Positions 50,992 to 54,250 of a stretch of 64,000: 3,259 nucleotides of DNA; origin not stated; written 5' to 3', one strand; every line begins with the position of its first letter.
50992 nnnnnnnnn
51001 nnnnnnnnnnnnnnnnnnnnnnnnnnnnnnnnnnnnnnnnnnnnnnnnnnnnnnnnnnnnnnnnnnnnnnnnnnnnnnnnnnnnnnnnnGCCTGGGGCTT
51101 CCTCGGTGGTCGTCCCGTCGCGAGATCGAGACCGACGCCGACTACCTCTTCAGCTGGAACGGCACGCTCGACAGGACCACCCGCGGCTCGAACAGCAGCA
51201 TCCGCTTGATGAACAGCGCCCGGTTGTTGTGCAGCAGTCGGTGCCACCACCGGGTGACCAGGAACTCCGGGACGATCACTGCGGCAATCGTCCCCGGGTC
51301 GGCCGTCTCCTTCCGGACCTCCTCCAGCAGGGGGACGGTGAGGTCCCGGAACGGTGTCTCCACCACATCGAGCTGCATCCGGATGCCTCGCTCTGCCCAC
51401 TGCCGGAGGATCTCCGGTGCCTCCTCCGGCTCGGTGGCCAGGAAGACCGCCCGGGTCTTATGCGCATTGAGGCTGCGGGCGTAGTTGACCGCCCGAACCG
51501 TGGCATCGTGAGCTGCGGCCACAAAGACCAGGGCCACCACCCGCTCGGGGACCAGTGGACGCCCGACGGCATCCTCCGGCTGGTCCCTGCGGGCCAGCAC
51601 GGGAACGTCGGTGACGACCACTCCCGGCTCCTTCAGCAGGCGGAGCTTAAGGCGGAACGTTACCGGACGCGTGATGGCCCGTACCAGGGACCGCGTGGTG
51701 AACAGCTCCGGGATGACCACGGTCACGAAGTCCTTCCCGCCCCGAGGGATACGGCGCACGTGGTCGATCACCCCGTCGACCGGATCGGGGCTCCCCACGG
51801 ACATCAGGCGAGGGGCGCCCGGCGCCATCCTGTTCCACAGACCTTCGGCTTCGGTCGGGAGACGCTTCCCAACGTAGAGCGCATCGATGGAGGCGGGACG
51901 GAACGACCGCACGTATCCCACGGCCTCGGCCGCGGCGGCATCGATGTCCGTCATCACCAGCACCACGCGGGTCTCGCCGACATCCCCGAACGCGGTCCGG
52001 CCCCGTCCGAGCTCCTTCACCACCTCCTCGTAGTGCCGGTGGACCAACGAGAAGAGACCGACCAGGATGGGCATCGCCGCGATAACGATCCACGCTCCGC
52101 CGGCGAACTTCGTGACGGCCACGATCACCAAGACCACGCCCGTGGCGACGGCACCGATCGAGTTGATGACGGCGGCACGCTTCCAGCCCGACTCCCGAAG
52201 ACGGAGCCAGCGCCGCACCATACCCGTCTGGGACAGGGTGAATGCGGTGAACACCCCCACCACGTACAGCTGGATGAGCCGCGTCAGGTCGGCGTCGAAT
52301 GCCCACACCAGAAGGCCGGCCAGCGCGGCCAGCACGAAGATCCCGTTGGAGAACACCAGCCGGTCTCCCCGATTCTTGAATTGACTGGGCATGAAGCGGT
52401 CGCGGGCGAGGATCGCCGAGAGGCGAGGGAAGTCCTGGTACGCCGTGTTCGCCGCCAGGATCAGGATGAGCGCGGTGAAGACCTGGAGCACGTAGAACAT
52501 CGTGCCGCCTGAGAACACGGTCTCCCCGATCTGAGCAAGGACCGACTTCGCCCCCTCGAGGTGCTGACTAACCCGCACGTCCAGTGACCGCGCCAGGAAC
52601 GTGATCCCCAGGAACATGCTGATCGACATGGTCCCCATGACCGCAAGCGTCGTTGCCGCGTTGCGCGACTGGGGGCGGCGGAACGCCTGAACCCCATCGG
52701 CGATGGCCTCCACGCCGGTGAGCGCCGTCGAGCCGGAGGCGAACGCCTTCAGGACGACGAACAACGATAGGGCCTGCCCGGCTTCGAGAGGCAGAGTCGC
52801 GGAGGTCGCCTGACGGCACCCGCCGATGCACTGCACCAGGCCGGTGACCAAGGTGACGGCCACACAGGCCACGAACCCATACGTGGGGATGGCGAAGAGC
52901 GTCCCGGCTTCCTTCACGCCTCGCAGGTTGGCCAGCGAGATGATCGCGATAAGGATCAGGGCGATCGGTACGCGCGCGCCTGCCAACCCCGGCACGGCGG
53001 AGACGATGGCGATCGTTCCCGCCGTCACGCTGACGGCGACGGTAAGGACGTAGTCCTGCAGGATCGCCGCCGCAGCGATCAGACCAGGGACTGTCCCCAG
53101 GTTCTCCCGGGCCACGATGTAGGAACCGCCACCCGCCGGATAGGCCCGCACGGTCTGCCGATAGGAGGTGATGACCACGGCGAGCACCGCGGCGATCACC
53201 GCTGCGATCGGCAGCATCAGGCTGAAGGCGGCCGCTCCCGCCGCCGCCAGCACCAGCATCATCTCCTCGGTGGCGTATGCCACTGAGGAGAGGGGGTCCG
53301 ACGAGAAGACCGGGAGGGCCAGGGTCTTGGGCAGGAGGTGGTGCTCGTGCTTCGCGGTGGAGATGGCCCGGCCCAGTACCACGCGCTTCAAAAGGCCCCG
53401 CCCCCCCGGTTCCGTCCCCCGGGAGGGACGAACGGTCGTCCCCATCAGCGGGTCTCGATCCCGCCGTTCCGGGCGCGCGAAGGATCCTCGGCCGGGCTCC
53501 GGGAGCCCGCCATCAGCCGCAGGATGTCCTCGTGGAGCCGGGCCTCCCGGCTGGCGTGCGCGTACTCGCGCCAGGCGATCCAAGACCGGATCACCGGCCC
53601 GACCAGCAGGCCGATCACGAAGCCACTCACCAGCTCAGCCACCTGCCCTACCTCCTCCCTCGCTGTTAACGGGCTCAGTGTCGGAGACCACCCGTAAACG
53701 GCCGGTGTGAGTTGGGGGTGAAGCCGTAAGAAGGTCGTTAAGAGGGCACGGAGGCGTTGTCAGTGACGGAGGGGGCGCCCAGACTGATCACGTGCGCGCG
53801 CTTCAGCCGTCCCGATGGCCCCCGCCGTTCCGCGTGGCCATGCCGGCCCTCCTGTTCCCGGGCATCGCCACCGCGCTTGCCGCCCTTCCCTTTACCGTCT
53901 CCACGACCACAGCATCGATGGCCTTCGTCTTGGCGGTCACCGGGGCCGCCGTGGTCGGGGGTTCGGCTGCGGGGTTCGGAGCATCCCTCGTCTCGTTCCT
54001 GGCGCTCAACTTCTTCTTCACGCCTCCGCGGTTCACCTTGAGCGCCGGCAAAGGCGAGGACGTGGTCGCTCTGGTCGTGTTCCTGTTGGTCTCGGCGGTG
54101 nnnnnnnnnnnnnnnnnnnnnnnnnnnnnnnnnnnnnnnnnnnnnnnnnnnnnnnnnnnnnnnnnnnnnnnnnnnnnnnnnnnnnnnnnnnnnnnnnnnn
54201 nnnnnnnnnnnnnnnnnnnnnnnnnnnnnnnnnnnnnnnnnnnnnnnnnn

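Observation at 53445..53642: Strong-SD micro-ORF with one TM helix, translationally coupled to permease-USP paralog 1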

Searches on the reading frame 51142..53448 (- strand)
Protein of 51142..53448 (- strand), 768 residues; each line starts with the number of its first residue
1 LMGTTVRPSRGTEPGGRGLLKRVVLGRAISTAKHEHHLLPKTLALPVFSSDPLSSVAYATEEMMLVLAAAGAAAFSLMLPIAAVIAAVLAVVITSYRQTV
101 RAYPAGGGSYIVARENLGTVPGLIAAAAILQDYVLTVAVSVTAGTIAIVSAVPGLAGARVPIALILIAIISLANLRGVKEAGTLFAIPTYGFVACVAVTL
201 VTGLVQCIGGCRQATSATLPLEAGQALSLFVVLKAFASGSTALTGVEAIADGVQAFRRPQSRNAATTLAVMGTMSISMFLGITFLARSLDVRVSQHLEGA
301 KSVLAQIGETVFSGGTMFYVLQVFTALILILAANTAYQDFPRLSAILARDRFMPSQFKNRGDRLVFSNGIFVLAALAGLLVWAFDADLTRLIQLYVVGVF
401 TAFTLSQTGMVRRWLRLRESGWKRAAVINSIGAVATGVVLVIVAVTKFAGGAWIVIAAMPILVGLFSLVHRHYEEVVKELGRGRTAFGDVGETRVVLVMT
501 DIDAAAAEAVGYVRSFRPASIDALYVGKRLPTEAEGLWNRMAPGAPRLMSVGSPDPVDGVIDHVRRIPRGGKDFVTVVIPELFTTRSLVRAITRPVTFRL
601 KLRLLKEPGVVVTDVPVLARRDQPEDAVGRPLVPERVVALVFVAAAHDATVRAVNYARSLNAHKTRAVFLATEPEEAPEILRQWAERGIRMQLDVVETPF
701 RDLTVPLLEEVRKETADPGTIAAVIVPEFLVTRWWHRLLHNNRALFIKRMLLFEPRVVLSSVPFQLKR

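Call 7: search_protein_families(library=pfam, proteins=[window:51142-53448:-], max_evalue=0.1)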
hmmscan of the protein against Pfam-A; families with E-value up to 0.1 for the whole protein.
window:51142-53448:- (768 aa): 1 family
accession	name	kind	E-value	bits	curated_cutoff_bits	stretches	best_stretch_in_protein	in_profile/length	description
PF13520.12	AA_permease_2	-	2.6e-22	79.8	27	1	50-463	12-424/427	Amino acid permease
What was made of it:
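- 51142..53445 (-): KimA-family K+/H+ symporter, paralog 1, 767 aa. It has a 12-TM APC-fold domain plus an enlarged cytoplasmic region. Call 7: AA_permease_2.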

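Call 11: search_protein_families(library=ncbifam, proteins=[window:51142-53448:-], max_evalue=1)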
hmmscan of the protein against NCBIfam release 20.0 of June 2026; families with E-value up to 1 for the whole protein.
window:51142-53448:- (768 aa): 0 families

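Call 17: search_solved_structures(query=window:51142-53448:-, max_evalue=0.001, show_alignments=1)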
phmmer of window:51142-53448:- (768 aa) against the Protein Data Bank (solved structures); distinct sequences matched with E-value up to 0.001: 1.
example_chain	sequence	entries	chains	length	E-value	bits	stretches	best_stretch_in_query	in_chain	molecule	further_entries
6s3k_B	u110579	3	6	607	6.7e-119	401.4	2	20-480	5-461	APC family permease | Potassium transporter KimA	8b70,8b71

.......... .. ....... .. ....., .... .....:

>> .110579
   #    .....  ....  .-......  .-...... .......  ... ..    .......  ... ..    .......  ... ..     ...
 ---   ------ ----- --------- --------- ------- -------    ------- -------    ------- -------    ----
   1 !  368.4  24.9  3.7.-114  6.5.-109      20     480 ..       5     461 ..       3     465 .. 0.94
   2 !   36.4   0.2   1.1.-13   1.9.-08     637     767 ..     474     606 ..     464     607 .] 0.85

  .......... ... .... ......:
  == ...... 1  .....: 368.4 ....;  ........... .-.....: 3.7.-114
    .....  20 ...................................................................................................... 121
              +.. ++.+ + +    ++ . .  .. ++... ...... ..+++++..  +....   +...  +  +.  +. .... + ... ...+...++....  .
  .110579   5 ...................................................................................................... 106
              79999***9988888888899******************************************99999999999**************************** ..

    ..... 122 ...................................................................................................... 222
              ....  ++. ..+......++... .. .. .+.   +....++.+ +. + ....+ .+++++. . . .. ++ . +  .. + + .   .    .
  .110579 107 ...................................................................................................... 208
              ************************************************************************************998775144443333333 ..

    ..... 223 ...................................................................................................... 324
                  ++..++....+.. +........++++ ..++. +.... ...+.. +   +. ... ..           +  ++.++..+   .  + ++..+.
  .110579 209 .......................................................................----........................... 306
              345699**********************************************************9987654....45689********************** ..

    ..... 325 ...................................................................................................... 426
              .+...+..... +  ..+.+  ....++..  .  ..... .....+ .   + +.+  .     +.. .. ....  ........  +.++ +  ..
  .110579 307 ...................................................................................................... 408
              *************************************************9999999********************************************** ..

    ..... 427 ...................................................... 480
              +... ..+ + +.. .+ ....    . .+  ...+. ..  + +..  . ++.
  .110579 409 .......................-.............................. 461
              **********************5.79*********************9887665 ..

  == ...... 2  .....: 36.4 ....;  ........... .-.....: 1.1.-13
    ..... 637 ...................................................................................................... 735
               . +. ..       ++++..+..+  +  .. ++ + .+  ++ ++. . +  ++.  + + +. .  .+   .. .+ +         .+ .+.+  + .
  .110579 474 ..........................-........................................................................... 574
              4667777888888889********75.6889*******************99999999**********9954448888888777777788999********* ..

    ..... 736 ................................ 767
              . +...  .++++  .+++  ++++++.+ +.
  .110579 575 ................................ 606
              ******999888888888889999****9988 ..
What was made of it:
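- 51142..53445 (-): Call 17: E 6.7e-119 to PDB 6S3K KimA, matching both the TM domain and the C-terminal domain.
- On KdpF (Pfam PF09604, Potass_KdpF): The downstream gene is a KimA-type APC-fold symporter (calls 7, 17).
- On KimA / KUP-family K+ transporter (the downstream gene): Query residues 20-480 align to KimA 5-461, and query residues 637-767 align to KimA 474-606 (call 17).
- The downstream gene is KimA-like (call 17).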

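Call 20: find_related_loci(query=window:51142-53448:-, collection=genome_contigs, flank=3000)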
Query window:51142-53448:- (768 aa) in genome_contigs; peptide patterns used: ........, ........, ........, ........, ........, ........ (x = any residue, [..] = any of these).
596 stretches matched a pattern; 508 encode a relative of the query (tblastn E <= 1e-3); the best 80 are kept; 78 distinct loci.
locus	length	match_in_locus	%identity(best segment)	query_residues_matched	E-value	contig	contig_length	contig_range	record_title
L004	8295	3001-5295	76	5-767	0e+0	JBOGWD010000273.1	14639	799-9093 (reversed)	MAG: Actinomycetota bacterium isolate M3-S_maxbin2.bin.153 k127_2837025, whole genome shotgun sequence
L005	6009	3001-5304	73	3-766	0e+0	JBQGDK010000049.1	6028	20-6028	MAG: Actinomycetota bacterium isolate FBaNitSoil1_21 FBaNitSoil1_contig49, whole genome shotgun sequence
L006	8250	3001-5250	74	19-768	0e+0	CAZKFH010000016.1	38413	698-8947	MAG TPA_asm: uncultured Actinomycetes bacterium isolate SRP136066_co1_34 genome assembly, contig: NODE_789_length_38413_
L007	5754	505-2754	73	19-768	0e+0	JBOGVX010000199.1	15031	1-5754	MAG: Actinomycetota bacterium isolate SC-S_metawrap_bin.38 k127_4651998, whole genome shotgun sequence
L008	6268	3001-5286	73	1-766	0e+0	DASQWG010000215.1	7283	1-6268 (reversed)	MAG TPA_asm: Actinomycetota bacterium isolate SMAG_U11007 k141_567891, whole genome shotgun sequence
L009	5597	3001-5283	74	5-767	0e+0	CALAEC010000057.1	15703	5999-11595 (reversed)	MAG TPA_asm: uncultured actinobacterium isolate ERR671918_bin.18_CONCOCT_v1.1_MAG genome assembly, contig: ERZ1756179.41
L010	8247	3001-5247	66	19-766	0e+0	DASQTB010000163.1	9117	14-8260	MAG TPA_asm: Actinomycetota bacterium isolate SMAG_U10924 k141_485164, whole genome shotgun sequence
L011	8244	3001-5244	75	19-766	0e+0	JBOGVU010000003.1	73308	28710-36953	MAG: Actinomycetota bacterium isolate SD8030_metabat2.bin.23 NODE_23_length_73308_cov_1.838059, whole genome shotgun seq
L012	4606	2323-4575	67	20-767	0e+0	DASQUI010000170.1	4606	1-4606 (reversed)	MAG TPA_asm: Actinomycetota bacterium isolate SMAG_U10957 k141_350721, whole genome shotgun sequence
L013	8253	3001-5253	65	20-767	0e+0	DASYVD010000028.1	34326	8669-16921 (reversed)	MAG TPA_asm: Actinomycetota bacterium isolate SMAG_U4612 k141_1853759, whole genome shotgun sequence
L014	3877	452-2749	64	4-767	0e+0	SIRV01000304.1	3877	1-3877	MAG: Actinobacteria bacterium isolate QQ.bins.69 contig304, whole genome shotgun sequence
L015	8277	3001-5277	65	19-767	0e+0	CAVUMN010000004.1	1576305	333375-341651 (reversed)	MAG: uncultured Actinomycetes bacterium isolate MFD04212.bin.2.108 genome assembly, contig: contig_657, whole genome sho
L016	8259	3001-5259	62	20-766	0e+0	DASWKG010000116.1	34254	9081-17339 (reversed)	MAG TPA_asm: Actinomycetota bacterium isolate SMAG_U2916 k141_2763032, whole genome shotgun sequence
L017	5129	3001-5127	68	20-768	0e+0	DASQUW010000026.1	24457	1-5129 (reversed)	MAG TPA_asm: Actinomycetota bacterium isolate SMAG_U10971 k141_1274205, whole genome shotgun sequence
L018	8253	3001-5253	61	20-768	0e+0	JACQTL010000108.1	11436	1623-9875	MAG: Actinomycetota bacterium isolate NC_groundwater_1410_Ag_S-0.65um_73_24 S_p65_S5_coassembly_k141_1266229, whole geno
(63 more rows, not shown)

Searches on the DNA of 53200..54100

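Call 32: search_rna_families(source=window, start=53200, end=54100, threshold=evalue, max_evalue=1)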
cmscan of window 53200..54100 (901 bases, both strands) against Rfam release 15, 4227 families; matches with E-value up to 1: 1.
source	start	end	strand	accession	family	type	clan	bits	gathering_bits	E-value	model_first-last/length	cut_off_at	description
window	53609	53660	-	RF01124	sR36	Gene; snRNA; snoRNA; CD-box;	-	18.4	55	0.049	1-55/55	no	Small nucleolar RNA sR36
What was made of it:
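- Tried and rejected: An Rfam scan of 53200..54100 at E<=1 gave only a meaningless sub-threshold snoRNA hit, so there is no c-di-AMP (ydaO) riboswitch (call 32).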
